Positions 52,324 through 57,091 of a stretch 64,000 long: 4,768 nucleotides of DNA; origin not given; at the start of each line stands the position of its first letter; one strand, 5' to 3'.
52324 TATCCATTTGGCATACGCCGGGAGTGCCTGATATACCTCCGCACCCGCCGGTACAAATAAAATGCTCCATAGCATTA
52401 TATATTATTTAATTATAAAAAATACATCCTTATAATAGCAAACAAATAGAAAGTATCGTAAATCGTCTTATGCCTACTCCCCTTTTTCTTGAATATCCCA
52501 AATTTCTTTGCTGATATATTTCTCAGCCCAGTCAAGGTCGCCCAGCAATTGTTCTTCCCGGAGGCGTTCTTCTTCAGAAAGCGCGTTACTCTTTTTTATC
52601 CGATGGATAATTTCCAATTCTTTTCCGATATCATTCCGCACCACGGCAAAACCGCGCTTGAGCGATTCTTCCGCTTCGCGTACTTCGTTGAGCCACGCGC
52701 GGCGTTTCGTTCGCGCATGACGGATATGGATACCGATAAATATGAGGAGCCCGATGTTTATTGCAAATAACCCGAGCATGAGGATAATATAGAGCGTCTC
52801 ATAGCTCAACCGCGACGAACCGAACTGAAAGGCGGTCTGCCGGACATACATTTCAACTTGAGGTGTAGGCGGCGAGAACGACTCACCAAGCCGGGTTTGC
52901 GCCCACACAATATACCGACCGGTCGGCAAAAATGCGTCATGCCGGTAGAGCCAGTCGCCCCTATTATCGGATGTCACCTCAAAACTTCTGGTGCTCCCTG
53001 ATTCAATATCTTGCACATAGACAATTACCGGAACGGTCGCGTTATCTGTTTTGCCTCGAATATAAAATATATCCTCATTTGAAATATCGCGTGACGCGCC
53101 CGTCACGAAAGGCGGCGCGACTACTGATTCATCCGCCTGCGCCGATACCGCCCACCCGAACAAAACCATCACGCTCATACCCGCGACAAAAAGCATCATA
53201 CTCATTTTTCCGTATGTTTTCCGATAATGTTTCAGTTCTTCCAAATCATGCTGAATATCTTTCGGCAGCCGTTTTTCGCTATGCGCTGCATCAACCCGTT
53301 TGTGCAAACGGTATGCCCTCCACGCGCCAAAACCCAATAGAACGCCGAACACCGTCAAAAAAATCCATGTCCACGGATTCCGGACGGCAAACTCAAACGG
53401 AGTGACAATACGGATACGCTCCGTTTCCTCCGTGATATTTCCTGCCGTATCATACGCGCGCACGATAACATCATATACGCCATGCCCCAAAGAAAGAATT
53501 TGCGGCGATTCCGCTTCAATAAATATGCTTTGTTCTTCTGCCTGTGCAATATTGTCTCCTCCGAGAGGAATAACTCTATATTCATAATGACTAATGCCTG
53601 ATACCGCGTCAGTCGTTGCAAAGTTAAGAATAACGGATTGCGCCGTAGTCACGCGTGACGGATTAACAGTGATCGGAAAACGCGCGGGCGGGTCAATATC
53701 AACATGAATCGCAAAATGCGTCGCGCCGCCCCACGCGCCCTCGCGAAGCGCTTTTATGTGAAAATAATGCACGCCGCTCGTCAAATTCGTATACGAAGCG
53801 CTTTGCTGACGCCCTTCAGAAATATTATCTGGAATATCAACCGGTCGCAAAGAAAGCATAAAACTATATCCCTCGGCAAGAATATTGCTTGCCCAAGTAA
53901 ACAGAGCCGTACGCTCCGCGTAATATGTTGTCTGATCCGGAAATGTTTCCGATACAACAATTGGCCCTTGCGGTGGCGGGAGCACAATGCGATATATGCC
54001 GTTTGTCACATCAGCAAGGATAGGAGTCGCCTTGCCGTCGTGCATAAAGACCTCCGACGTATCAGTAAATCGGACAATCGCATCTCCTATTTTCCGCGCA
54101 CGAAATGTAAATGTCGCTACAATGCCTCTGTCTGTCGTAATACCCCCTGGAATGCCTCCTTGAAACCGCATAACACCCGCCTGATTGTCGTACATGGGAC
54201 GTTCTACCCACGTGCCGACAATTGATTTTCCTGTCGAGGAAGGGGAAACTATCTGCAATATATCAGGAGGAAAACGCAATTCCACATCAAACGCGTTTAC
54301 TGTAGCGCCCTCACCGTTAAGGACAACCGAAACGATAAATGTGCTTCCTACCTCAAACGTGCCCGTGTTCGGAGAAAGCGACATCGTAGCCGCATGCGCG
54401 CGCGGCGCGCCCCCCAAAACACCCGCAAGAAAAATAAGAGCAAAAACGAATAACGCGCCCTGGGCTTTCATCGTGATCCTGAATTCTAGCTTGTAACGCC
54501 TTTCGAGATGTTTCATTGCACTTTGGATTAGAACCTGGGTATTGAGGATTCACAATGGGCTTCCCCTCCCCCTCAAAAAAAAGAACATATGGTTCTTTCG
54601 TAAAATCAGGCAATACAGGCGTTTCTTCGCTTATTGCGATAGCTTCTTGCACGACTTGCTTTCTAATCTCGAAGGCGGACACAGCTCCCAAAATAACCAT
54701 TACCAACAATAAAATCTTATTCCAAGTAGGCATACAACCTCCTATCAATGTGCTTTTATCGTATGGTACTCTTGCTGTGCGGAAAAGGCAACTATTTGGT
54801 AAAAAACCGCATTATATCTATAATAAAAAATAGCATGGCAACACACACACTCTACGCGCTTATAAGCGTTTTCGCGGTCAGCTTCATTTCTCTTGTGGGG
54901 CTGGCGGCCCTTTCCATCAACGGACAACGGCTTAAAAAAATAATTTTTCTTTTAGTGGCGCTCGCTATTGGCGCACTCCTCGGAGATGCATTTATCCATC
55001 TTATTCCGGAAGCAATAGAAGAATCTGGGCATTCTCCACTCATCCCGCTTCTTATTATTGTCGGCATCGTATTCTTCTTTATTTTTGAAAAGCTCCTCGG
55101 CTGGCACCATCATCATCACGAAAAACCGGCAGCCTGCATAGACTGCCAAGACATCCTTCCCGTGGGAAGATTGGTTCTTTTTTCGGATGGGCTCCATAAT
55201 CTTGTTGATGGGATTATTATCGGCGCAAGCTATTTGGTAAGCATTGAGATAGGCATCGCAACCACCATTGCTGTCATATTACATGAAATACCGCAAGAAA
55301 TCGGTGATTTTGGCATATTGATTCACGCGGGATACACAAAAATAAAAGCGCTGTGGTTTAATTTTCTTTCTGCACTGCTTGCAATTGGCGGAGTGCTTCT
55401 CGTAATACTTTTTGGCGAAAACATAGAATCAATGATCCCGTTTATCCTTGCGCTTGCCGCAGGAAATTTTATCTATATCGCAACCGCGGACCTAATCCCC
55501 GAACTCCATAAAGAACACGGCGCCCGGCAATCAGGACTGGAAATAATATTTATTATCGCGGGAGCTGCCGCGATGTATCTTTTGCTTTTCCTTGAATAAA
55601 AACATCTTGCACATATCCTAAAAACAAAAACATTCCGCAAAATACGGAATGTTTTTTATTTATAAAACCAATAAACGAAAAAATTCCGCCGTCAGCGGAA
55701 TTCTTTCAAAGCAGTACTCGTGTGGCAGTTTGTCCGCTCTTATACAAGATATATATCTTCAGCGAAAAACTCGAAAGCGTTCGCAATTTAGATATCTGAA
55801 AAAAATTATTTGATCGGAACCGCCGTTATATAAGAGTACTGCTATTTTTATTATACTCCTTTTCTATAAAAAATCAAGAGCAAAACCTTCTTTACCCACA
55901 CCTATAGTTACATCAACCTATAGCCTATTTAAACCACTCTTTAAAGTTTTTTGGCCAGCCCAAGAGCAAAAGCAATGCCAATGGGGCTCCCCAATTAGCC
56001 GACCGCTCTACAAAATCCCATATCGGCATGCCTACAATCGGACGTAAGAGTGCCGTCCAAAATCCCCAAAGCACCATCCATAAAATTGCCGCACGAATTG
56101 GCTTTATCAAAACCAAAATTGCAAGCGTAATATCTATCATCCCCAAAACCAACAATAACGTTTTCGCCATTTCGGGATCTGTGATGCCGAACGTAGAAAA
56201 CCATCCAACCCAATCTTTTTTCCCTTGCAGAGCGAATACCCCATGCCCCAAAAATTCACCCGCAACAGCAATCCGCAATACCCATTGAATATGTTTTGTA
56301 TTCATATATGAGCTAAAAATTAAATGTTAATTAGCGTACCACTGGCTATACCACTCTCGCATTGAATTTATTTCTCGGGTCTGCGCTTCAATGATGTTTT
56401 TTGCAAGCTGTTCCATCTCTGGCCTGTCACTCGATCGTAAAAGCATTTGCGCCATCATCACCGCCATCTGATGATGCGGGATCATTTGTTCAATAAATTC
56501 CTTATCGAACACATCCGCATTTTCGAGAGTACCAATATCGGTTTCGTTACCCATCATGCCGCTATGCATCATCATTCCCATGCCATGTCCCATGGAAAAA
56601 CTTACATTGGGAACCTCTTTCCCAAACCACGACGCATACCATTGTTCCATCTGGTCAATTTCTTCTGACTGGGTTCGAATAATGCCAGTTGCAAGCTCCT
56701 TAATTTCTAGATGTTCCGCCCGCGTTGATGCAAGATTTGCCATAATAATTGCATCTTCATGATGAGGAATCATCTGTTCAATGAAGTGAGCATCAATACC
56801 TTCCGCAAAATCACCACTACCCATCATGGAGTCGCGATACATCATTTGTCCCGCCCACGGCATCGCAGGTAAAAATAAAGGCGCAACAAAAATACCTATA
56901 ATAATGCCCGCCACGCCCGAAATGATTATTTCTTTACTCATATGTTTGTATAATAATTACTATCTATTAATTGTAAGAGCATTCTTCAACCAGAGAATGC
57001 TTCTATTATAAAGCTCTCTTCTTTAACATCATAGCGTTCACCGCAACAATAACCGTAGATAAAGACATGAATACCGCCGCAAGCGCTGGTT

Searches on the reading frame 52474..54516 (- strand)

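Call 23: search_protein_families(library=pfam, proteins=[window:52474-54516:-], max_evalue=0.001)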
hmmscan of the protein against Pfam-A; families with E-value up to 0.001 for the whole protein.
window:52474-54516:- (680 aa): 1 family
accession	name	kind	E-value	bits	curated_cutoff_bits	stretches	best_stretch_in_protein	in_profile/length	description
PF19077.6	Big_13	-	0.00021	22.1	27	0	343-366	72-95/102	Bacterial Ig-like domain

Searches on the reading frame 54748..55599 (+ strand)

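Call 23: search_protein_families(library=pfam, proteins=[window:54748-55599:+], max_evalue=0.001)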
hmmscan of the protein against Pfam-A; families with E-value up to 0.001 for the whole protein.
window:54748-55599:+ (283 aa): 1 family
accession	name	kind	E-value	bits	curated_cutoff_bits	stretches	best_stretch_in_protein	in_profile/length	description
PF02535.28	Zip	-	2.6e-48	165.4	35.1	2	121-279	157-322/323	ZIP Zinc transporter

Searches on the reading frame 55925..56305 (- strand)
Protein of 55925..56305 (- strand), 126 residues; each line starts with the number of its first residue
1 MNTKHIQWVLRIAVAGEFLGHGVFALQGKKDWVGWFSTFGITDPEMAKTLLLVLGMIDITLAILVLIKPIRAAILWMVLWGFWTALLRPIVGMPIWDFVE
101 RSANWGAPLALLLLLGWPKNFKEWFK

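Call 40: search_protein_families(library=pfam, proteins=[window:55925-56305:-], max_evalue=0.001)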
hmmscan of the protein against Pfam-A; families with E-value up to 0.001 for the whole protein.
window:55925-56305:- (126 aa): 1 family
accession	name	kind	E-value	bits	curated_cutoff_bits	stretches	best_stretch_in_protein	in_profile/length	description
PF07681.17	DoxX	-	0.00024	22.1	23.6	1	9-66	4-60/85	DoxX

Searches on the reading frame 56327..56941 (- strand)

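Call 40: search_protein_families(library=pfam, proteins=[window:56327-56941:-], max_evalue=0.001)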
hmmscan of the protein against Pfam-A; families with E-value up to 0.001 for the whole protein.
window:56327-56941:- (204 aa): 2 families
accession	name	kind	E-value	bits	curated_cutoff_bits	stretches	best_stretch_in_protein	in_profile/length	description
PF03713.19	DUF305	-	5.3e-43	147.1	27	1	50-198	1-151/151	Domain of unknown function (DUF305)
PF13628.12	DUF4142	-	2.6e-08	34.7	27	1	141-183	82-124/138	Domain of unknown function (DUF4142)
